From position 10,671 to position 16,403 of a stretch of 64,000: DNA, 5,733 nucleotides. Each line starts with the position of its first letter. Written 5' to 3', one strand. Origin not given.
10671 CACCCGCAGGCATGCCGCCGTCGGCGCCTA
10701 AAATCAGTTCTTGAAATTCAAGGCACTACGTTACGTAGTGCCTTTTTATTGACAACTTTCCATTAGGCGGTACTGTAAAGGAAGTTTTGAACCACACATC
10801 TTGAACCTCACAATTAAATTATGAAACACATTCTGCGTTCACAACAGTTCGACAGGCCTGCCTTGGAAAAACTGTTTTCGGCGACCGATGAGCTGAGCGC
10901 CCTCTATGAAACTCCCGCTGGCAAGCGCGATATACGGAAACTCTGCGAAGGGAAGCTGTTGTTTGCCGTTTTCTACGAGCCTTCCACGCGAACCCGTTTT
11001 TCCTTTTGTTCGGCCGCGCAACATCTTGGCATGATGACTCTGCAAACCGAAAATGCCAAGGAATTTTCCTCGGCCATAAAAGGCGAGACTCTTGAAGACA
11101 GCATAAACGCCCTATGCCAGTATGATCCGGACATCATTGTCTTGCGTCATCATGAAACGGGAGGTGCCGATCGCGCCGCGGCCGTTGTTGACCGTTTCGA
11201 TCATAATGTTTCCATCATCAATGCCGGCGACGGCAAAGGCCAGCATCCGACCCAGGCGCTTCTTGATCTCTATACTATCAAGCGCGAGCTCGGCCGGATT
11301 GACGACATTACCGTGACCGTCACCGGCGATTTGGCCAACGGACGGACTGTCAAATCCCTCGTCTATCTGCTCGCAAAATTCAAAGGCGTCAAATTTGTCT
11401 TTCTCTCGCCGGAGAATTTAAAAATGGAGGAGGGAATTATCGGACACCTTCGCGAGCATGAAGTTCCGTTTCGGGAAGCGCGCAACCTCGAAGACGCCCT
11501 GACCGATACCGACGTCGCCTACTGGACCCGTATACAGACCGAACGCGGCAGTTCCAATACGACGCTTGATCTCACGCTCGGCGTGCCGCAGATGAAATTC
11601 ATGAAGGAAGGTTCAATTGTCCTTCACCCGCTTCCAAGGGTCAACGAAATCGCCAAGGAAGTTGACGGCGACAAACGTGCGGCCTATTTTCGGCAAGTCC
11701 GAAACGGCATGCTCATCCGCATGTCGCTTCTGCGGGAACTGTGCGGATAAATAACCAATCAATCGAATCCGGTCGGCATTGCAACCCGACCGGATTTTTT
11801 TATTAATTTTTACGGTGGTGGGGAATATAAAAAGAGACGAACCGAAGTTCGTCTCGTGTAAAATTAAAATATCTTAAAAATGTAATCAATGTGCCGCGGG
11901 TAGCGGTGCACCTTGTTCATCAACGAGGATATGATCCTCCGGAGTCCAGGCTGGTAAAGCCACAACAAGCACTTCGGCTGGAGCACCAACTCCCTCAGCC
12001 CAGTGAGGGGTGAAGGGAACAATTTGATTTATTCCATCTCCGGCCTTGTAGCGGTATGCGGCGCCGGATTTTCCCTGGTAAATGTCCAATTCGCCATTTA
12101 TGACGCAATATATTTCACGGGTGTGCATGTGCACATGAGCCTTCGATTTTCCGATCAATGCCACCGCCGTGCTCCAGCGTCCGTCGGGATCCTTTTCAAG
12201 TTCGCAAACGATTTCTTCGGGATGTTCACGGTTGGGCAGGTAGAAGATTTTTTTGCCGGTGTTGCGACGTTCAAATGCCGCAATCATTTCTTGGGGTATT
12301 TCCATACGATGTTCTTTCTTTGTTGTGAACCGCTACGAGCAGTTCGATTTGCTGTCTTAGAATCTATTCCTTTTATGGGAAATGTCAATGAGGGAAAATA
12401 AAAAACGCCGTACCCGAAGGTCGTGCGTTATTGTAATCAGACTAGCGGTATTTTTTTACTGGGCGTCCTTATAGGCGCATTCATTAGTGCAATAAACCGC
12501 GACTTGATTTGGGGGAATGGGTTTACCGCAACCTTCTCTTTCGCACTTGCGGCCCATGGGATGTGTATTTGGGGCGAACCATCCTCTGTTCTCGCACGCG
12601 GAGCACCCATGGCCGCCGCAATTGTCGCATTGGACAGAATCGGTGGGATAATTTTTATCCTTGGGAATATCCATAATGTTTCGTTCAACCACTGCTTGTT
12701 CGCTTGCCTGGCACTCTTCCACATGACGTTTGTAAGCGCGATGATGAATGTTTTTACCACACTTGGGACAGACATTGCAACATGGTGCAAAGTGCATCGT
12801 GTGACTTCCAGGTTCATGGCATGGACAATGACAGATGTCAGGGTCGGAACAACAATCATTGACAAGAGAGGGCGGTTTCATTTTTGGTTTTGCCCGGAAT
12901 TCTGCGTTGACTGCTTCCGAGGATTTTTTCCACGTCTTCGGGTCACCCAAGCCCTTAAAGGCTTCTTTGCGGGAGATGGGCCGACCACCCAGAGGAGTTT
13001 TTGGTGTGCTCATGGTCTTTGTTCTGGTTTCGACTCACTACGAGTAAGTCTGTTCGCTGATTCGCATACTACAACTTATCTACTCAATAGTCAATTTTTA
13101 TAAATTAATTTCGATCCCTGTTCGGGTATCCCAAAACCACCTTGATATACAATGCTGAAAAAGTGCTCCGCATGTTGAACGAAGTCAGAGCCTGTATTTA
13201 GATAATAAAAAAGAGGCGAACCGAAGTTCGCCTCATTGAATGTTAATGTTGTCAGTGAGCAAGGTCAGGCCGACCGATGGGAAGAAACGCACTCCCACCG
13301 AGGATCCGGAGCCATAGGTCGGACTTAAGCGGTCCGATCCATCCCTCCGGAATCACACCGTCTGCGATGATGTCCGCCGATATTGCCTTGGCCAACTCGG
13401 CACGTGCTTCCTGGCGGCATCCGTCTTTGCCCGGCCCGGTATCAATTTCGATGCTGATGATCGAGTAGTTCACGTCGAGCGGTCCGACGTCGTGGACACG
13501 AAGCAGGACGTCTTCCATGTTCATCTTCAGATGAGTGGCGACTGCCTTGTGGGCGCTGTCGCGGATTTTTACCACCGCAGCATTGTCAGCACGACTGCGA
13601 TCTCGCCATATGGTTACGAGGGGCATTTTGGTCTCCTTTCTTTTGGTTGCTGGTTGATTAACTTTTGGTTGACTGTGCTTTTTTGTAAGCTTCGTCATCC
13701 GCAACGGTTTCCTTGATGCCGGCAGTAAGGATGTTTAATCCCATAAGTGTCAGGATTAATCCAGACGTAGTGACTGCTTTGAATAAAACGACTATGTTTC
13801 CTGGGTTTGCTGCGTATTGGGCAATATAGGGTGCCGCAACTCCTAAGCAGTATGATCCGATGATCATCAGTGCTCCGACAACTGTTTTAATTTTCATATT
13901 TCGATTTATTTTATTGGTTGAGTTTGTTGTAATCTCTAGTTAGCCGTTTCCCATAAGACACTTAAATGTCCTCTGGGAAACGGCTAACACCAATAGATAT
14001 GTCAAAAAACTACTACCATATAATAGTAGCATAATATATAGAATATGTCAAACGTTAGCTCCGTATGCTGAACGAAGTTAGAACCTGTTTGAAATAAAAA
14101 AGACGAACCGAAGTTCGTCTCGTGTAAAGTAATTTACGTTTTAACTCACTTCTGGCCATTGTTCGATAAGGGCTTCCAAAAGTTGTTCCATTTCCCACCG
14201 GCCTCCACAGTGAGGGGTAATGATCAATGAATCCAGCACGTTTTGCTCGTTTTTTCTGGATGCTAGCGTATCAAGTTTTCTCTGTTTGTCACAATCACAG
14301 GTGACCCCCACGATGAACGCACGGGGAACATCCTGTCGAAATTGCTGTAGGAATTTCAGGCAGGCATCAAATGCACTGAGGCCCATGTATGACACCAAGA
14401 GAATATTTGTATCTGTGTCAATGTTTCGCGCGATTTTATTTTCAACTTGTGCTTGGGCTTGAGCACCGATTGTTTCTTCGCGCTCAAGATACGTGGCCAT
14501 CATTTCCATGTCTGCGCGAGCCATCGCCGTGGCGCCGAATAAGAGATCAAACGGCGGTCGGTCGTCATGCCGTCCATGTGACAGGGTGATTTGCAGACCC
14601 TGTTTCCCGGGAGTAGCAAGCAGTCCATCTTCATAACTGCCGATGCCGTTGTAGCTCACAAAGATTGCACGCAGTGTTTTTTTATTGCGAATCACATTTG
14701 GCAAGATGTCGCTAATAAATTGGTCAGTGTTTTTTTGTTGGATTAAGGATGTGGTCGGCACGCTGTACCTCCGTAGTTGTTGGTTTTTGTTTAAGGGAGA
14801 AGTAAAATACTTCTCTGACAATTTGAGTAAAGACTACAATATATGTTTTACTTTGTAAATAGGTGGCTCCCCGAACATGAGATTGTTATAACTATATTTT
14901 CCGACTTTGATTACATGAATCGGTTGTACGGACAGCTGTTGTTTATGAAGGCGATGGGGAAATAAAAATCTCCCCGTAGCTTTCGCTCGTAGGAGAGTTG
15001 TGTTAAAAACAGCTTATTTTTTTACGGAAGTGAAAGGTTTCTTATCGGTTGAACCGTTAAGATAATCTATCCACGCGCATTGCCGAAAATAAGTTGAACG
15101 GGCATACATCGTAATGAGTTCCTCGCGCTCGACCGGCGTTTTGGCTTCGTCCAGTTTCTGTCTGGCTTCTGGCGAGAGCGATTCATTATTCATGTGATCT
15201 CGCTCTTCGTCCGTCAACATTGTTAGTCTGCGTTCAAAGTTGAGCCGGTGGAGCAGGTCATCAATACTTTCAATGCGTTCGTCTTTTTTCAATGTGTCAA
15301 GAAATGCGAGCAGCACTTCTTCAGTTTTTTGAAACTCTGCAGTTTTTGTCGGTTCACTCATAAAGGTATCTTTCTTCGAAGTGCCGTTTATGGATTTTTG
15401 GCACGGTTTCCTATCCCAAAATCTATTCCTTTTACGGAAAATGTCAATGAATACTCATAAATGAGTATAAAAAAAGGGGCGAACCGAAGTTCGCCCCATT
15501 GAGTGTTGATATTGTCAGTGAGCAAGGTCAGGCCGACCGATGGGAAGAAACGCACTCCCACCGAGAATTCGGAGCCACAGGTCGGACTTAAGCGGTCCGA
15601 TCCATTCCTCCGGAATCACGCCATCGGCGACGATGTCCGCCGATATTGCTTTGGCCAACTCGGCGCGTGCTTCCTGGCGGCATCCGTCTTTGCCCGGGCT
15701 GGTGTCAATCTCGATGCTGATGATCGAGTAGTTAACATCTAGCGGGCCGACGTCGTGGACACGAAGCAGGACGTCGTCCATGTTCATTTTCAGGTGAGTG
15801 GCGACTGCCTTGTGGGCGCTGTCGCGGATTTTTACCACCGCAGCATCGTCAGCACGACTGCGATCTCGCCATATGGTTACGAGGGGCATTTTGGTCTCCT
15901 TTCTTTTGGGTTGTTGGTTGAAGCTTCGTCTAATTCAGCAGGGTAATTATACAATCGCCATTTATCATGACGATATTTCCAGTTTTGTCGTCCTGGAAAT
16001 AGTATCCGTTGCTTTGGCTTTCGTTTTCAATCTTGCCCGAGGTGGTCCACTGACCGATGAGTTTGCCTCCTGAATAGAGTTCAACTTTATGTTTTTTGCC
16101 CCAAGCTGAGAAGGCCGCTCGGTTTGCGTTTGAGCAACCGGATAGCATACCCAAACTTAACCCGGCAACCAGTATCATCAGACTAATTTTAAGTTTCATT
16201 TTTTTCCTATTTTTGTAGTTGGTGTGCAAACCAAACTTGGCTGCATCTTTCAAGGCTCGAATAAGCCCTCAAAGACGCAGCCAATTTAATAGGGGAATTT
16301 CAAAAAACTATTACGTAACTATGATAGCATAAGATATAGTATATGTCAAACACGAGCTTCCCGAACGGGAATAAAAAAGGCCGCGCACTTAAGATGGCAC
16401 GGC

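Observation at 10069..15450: Conserved promoter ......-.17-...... with a TTCC-N7-GGAA inverted repeat in the spacer, shared by purO, the cupin gene and a cassette gene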

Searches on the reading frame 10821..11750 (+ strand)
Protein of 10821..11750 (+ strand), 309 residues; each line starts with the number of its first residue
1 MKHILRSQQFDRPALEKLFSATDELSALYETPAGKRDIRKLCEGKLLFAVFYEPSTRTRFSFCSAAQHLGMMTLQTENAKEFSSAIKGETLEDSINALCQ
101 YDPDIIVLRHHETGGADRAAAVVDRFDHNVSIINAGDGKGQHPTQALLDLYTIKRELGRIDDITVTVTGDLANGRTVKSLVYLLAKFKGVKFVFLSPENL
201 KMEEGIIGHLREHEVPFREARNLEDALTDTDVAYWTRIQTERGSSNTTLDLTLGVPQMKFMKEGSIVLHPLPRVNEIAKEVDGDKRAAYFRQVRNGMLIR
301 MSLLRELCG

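Call 11: search_protein_families(library=pfam, proteins=[window:10821-11750:+], max_evalue=0.01)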
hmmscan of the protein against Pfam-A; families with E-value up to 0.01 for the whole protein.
window:10821-11750:+ (309 aa): 2 families
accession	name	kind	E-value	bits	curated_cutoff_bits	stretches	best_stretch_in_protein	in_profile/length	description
PF02729.26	OTCace_N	-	4e-36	124.8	29.9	1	2-154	1-147/148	Aspartate/ornithine carbamoyltransferase, carbamoyl-P binding domain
PF00185.30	OTCace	-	4.5e-21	76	29.4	1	162-304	2-154/157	Aspartate/ornithine carbamoyltransferase, Asp/Orn binding domain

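Call 13: find_encoding_contigs(protein=window:10821-11750:+, flank=10000, max_places=6)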
Protein window:10821-11750:+ (309 aa): 3 contigs read that carry it; 1 place shown.
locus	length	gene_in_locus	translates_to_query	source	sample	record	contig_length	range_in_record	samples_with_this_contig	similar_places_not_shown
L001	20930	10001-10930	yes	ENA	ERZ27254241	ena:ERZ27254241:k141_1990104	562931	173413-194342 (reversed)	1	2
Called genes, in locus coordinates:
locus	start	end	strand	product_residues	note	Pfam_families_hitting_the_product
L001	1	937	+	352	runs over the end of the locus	PF00768:Peptidase_S11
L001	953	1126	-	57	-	-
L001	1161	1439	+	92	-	-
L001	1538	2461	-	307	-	PF18914:DUF5666 (faint)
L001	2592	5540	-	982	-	PF18657:YDG, PF02494:HYR (weak)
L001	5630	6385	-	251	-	PF08447:PAS_3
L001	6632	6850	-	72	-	PF18893:DUF5652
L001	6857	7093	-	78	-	-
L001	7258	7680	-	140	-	PF07681:DoxX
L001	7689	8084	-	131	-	PF00173:Cyt-b5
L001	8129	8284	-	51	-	-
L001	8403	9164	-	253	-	PF07826:IMP_cyclohyd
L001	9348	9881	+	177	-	-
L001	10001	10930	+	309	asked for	PF02729:OTCace_N, PF00185:OTCace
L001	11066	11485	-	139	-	-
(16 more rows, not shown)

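Call 33: list_cluster_members(proteins=[P0001, window:10821-11750:+, window:11886-12305:-, window:15014-15361:-, window:12456-13013:-, window:47290-49365:-, P0002, P0004])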
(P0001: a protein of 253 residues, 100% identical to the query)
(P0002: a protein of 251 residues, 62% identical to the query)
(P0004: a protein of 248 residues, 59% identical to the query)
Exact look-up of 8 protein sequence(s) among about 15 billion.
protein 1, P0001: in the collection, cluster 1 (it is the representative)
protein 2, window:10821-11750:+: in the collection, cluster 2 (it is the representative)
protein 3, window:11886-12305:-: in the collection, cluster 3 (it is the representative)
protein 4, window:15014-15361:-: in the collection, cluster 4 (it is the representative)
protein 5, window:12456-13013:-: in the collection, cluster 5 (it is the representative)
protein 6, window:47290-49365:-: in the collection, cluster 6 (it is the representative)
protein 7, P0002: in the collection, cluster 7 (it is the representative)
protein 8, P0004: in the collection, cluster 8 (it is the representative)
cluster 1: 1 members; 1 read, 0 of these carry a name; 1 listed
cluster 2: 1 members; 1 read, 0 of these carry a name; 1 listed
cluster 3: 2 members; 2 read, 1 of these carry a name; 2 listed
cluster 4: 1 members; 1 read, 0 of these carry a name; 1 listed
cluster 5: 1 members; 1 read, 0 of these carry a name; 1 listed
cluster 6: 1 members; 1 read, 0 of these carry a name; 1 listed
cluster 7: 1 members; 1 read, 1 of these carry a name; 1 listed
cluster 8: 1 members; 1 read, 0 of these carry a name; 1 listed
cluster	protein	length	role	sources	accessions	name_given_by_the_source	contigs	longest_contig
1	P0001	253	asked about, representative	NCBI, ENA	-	-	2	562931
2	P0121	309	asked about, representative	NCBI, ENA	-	-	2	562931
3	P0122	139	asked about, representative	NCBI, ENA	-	-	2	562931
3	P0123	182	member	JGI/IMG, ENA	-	mannose-6-phosphate isomerase-like protein (cupin superfamily)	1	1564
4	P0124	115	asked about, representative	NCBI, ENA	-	-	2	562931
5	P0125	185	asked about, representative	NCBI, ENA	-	-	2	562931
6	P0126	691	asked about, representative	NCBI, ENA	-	-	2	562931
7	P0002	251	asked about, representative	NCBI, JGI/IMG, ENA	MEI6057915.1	MAG: IMP cyclohydrolase [bacterium]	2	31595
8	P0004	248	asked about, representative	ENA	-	-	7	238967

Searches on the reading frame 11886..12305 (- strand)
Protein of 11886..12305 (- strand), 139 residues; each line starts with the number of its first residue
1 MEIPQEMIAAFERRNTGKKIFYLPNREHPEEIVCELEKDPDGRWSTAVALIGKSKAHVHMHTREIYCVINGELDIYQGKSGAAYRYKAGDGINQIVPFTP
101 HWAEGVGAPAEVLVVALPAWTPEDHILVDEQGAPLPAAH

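Call 11: search_protein_families(library=pfam, proteins=[window:11886-12305:-], max_evalue=0.01)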
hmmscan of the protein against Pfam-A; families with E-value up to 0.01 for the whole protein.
window:11886-12305:- (139 aa): 0 families

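Call 49: search_protein_families(library=pfam, proteins=[window:11886-12305:-], max_evalue=1)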
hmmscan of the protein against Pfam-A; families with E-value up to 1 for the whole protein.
window:11886-12305:- (139 aa): 1 family
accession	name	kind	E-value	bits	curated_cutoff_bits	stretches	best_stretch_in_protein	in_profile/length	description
PF05899.18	Cupin_3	-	0.014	15.6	23.5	1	40-90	3-52/74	EutQ-like cupin domain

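Call 71: search_protein_families(library=phrogs, proteins=[window:11886-12305:-], max_evalue=0.01)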
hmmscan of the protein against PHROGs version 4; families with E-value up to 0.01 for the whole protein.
window:11886-12305:- (139 aa): 0 families

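Call 72: search_protein_families(library=padloc, proteins=[window:11886-12305:-], max_evalue=0.01)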
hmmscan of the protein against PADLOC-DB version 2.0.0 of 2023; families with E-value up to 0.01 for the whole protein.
window:11886-12305:- (139 aa): 0 families

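Call 87: search_solved_structures(query=window:11886-12305:-, max_evalue=1)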
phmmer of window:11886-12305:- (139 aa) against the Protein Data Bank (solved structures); distinct sequences matched with E-value up to 1: 10.
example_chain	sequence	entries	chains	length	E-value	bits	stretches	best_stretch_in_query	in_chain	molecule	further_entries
3h8u_A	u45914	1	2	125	0.0077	19.3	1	55-108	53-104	uncharacterized conserved protein with double-stranded beta-helix domain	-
7zvy_G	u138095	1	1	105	0.017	18.2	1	40-117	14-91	Cupin_2 domain-containing protein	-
7zvy_E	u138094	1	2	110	0.019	18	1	40-117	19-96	Cupin_2 domain-containing protein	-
7zvy_B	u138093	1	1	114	0.021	17.9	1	40-117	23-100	Cupin_2 domain-containing protein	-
7zvy_A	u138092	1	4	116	0.022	17.9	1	40-117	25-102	Cupin_2 domain-containing protein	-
2ybt_A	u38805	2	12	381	0.19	14.8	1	69-121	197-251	ACIDIC MAMMALIAN CHITINASE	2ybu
3fxy_A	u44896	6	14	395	0.2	14.7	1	69-121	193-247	Acidic mammalian chitinase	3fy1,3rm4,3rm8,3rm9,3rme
4cc4_A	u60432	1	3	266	0.3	14.2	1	16-50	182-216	INLC PROTEIN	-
8fg5_A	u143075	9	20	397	0.31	14.1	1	69-120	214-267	Acidic mammalian chitinase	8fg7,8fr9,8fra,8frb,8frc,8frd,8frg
3g88_A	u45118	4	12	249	0.62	13.2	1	56-138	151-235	Ribosomal RNA small subunit methyltransferase G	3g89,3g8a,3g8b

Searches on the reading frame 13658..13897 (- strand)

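Call 49: search_protein_families(library=pfam, proteins=[window:13658-13897:-], max_evalue=1)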
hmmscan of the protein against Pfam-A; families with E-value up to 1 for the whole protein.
window:13658-13897:- (79 aa): 1 family
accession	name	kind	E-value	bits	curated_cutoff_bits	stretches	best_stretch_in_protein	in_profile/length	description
PF22304.1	ASLyase_C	-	0.18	12.4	27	1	48-78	15-42/55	Adenylosuccinate Lyase, C-terminal domain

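Call 71: search_protein_families(library=phrogs, proteins=[window:13658-13897:-], max_evalue=0.01)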
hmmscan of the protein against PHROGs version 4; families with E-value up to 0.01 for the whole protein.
window:13658-13897:- (79 aa): 0 families

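Call 72: search_protein_families(library=padloc, proteins=[window:13658-13897:-], max_evalue=0.01)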
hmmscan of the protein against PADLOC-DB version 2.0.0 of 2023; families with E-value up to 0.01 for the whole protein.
window:13658-13897:- (79 aa): 0 families

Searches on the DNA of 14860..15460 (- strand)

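Call 91: search_dna_similar(query=window:14860-15460:-, collection=plasmids, mode=distant, max_rows=5)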
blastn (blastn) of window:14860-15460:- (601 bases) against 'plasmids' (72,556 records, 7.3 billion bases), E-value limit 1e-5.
No match.

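Call 92: search_dna_similar(query=window:14860-15460:-, collection=phages, mode=distant, max_rows=5)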
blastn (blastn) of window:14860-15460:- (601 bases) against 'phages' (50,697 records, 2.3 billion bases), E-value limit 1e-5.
No match.

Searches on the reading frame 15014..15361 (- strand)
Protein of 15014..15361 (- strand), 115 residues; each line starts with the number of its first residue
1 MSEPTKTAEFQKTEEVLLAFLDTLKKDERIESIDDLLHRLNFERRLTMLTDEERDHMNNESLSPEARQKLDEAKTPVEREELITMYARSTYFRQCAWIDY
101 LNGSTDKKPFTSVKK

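Call 11: search_protein_families(library=pfam, proteins=[window:15014-15361:-], max_evalue=0.01)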
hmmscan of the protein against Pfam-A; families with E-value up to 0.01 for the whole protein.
window:15014-15361:- (115 aa): 0 families

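Call 71: search_protein_families(library=phrogs, proteins=[window:15014-15361:-], max_evalue=0.01)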
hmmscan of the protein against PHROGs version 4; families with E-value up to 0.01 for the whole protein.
window:15014-15361:- (115 aa): 0 families

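Call 72: search_protein_families(library=padloc, proteins=[window:15014-15361:-], max_evalue=0.01)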
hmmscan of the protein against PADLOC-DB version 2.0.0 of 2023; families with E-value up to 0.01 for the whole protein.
window:15014-15361:- (115 aa): 0 families

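Call 88: search_solved_structures(query=window:15014-15361:-, max_evalue=1)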
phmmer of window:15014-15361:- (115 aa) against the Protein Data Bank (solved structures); distinct sequences matched with E-value up to 1: 1.
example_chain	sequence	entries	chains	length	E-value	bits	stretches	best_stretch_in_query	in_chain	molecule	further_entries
1kh0_A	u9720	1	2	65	0.73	13.6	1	4-34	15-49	protein L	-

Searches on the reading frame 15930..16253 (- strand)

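Call 49: search_protein_families(library=pfam, proteins=[window:15930-16253:-], max_evalue=1)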
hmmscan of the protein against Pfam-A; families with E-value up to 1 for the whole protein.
window:15930-16253:- (107 aa): 2 families
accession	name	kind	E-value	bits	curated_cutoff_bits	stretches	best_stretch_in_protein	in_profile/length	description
PF07979.17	Intimin_C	-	0.06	14.2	27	1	35-80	27-73/101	Intimin C-type lectin domain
PF10830.13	DUF2553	-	0.13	13.6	27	1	55-90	16-50/75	Protein of unknown function (DUF2553)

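Call 71: search_protein_families(library=phrogs, proteins=[window:15930-16199:-], max_evalue=0.01)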
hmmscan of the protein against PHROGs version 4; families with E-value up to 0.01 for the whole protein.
window:15930-16199:- (89 aa): 1 family
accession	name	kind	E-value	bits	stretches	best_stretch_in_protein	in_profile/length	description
phrog_3641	-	unknown function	0.002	19.3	1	4-48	5-51/69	-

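Call 72: search_protein_families(library=padloc, proteins=[window:15930-16199:-], max_evalue=0.01)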
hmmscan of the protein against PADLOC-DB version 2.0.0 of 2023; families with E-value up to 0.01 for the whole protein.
window:15930-16199:- (89 aa): 0 families
